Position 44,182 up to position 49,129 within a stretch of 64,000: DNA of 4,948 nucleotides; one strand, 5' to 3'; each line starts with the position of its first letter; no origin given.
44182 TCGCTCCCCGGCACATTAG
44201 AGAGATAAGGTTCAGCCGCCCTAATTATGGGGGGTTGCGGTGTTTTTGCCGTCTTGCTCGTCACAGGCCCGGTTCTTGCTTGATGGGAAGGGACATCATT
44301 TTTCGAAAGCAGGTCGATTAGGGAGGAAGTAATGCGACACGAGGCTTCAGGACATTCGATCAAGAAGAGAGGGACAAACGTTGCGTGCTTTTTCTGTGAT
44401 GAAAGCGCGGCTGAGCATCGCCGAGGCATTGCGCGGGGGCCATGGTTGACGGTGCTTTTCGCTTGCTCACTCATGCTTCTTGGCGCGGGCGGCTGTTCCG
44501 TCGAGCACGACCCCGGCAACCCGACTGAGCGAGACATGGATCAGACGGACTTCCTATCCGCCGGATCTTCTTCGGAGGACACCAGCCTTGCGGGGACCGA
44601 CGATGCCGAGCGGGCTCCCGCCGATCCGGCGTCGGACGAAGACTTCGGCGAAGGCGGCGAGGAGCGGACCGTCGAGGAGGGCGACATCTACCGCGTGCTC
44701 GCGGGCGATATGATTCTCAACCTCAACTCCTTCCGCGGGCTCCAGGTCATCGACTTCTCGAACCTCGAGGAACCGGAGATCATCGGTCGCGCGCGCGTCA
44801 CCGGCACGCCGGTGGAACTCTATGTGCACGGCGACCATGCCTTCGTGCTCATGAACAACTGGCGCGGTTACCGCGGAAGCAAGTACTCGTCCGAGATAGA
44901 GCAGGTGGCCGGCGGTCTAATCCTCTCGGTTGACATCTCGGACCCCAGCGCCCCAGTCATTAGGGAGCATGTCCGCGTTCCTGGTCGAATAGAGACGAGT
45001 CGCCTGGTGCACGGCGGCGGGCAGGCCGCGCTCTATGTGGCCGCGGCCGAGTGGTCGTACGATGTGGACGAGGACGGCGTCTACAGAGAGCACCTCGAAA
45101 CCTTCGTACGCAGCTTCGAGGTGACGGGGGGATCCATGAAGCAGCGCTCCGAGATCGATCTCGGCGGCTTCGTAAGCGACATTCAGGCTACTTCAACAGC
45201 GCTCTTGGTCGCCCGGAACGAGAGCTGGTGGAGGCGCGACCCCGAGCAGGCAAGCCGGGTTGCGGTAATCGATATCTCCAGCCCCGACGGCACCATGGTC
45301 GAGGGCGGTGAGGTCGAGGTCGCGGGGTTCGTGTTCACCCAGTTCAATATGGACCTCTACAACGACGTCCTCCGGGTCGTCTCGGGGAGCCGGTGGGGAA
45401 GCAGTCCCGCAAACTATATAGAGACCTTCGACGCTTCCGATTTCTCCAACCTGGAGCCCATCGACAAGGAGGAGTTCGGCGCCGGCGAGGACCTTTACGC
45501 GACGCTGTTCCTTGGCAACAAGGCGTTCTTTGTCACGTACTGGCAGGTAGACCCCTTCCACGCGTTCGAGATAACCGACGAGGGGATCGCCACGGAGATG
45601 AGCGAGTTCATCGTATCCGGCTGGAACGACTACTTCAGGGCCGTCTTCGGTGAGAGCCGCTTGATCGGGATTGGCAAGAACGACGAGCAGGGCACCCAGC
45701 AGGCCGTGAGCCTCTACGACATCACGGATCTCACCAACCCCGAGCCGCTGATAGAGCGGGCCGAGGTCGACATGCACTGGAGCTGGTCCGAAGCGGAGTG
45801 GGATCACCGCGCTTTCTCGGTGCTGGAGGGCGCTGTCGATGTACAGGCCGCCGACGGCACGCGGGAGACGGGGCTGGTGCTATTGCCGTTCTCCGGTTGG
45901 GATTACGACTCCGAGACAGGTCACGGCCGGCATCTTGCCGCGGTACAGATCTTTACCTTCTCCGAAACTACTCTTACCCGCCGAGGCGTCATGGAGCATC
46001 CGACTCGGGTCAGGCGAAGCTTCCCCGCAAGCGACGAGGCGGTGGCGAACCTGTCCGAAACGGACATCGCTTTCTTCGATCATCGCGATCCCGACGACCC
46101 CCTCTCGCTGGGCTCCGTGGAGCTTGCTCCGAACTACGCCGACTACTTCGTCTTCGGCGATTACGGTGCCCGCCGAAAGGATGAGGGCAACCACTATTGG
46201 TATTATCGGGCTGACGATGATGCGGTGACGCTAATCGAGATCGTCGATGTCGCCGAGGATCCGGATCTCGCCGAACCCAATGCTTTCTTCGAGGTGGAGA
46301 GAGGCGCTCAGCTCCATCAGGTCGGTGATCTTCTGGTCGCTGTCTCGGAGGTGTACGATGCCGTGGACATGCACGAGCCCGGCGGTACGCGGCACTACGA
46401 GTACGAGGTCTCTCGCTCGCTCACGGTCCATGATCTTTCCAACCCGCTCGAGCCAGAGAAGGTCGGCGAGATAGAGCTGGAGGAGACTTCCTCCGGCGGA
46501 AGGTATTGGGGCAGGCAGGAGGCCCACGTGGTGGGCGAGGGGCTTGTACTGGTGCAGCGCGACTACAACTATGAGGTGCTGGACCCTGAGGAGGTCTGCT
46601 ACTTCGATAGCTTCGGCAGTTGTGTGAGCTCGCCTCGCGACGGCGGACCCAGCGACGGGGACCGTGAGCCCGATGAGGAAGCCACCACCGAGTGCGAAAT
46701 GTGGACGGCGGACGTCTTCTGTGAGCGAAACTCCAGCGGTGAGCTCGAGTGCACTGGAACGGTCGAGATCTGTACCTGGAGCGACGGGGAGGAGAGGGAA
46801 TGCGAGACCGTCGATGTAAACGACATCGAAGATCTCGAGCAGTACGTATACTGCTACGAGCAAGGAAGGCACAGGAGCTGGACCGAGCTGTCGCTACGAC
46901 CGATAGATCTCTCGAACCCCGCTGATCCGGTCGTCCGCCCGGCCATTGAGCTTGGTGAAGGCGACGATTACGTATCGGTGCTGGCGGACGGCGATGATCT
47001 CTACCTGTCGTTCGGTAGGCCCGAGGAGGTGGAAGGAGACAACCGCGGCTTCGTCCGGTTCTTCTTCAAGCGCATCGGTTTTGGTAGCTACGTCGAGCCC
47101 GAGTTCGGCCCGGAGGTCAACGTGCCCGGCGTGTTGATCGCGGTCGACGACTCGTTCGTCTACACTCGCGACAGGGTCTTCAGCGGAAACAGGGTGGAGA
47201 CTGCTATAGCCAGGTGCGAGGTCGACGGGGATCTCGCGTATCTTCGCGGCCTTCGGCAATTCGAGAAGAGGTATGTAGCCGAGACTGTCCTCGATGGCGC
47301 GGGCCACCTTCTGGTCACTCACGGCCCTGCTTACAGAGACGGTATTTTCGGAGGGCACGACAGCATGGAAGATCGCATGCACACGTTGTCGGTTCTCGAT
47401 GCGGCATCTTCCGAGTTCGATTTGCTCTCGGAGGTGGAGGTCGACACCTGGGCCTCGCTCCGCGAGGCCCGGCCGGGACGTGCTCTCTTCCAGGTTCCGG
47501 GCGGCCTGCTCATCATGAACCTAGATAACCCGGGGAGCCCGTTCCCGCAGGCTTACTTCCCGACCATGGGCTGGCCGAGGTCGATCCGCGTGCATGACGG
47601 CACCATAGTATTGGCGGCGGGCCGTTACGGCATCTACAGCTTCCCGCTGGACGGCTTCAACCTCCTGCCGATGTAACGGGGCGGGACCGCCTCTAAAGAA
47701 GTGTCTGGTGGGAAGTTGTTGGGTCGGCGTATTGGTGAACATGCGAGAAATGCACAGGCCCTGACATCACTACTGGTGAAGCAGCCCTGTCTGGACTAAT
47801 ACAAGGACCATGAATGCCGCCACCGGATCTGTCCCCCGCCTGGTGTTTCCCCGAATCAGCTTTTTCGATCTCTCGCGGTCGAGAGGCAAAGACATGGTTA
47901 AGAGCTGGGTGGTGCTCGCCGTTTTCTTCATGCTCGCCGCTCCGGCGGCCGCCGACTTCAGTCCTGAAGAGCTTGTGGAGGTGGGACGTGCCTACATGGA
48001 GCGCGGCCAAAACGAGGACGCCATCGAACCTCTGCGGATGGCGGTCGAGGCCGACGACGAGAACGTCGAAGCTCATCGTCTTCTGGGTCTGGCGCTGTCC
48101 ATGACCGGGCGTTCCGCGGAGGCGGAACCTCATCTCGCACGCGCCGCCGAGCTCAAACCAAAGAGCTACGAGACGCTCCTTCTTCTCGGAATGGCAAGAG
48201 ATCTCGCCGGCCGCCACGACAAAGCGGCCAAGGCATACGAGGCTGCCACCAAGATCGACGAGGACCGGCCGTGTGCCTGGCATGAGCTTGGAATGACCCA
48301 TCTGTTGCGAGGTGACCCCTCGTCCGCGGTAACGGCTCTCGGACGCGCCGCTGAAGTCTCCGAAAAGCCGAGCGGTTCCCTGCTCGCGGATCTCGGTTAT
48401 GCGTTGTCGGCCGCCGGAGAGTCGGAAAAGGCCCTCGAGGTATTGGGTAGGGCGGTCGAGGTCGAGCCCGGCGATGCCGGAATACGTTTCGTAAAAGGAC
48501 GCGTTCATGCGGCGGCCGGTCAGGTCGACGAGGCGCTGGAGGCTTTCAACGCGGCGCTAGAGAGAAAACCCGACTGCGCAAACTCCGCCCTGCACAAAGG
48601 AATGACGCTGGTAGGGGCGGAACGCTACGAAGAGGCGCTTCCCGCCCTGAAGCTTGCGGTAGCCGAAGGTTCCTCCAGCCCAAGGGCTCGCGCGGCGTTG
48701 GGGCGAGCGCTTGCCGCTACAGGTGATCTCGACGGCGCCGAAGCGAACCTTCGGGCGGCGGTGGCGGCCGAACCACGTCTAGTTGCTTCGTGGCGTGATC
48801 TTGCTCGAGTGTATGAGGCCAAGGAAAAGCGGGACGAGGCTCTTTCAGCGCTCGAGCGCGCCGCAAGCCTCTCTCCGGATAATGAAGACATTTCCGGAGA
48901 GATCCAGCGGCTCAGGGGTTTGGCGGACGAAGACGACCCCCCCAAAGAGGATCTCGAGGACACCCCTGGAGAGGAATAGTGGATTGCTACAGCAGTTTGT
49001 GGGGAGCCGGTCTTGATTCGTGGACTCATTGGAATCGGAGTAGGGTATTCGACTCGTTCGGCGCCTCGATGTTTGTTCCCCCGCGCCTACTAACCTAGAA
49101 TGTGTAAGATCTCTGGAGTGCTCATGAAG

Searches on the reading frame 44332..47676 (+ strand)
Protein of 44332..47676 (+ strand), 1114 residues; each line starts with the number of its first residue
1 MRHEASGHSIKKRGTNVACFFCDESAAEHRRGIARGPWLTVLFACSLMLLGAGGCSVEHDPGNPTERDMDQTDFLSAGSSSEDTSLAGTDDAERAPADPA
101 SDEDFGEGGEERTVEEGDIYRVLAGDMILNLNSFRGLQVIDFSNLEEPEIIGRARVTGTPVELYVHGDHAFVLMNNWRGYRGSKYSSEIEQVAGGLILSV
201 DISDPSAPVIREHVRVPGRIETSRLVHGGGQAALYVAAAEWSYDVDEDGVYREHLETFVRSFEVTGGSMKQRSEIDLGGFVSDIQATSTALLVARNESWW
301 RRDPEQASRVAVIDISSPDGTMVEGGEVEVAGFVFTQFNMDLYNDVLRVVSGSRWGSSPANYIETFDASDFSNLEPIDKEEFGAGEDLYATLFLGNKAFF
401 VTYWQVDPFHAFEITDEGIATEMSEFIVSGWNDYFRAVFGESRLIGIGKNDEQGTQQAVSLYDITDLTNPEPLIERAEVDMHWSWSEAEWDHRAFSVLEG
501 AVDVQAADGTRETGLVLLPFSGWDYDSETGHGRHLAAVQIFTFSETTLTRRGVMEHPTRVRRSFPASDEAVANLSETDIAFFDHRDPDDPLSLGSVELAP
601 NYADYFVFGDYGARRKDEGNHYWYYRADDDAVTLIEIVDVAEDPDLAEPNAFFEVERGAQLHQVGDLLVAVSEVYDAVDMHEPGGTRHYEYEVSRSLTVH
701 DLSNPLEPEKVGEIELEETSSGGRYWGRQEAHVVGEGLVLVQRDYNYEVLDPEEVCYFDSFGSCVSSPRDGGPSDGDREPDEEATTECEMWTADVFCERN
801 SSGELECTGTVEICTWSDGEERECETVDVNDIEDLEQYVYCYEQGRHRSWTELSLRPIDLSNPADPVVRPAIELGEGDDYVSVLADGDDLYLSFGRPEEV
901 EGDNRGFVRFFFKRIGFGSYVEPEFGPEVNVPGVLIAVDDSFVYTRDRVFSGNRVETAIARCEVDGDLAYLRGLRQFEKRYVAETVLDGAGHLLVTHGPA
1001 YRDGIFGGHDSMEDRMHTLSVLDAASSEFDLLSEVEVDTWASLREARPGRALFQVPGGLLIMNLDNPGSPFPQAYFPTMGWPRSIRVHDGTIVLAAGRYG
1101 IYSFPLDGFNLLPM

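Call 30: search_protein_families(library=pfam, proteins=[window:44332-47676:+], max_evalue=0.00001)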
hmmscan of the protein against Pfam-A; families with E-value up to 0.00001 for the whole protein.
window:44332-47676:+ (1114 aa): 1 family
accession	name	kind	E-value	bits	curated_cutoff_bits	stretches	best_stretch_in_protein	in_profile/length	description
PF09826.15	Beta_propel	-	7.6e-48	164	22.4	2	258-568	181-477/495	Beta propeller domain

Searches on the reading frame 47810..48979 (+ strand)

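Call 30: search_protein_families(library=pfam, proteins=[window:47810-48979:+], max_evalue=0.00001)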
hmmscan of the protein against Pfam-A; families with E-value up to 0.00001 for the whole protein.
window:47810-48979:+ (389 aa): 19 families
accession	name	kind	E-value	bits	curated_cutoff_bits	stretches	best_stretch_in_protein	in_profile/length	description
PF07719.23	TPR_2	-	2.1e-38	127.7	27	0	327-358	3-34/34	Tetratricopeptide repeat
PF13428.12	TPR_14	-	4.8e-33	110.6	23.5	0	191-231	3-43/44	Tetratricopeptide repeat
PF00515.34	TPR_1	-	5.5e-33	111.9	27.8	0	229-256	7-34/34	Tetratricopeptide repeat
PF13432.12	TPR_16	-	9.3e-32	109.5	32.7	2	194-255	2-63/65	Tetratricopeptide repeat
PF13181.12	TPR_8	-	4.7e-31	104.7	25.7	0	121-152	2-33/34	Tetratricopeptide repeat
PF14559.12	TPR_19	-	1.3e-29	102.8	25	2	201-257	3-59/68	Tetratricopeptide repeat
PF13414.12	TPR_11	-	7.5e-28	96.4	26.8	1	59-100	1-42/42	TPR repeat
PF13431.12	TPR_17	-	4.1e-24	83.2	24.4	0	77-106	4-33/34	Tetratricopeptide repeat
PF13424.12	TPR_12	-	1.2e-21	77.2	30.1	0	89-151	6-76/77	Tetratricopeptide repeat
PF13371.12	TPR_9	-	1.4e-18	67.1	35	1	200-256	6-62/73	Tetratricopeptide repeat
PF13176.12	TPR_7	-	4.4e-18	64.2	27.9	0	328-360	2-34/36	Tetratricopeptide repeat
PF23914.1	TPR_CcmH_CycH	-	3.7e-14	53.3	42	0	313-362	38-87/158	Cytochrome c-type biogenesis protein H TPR domain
PF13174.12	TPR_6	-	4.8e-13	49.3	26.3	0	121-146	1-26/33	Tetratricopeptide repeat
PF12895.13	ANAPC3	-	4e-12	46.7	27.2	0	207-281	7-80/82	Anaphase-promoting complex, cyclosome, subunit 3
PF07721.20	TPR_4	-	3.2e-09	37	27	0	291-313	1-23/26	Tetratricopeptide repeat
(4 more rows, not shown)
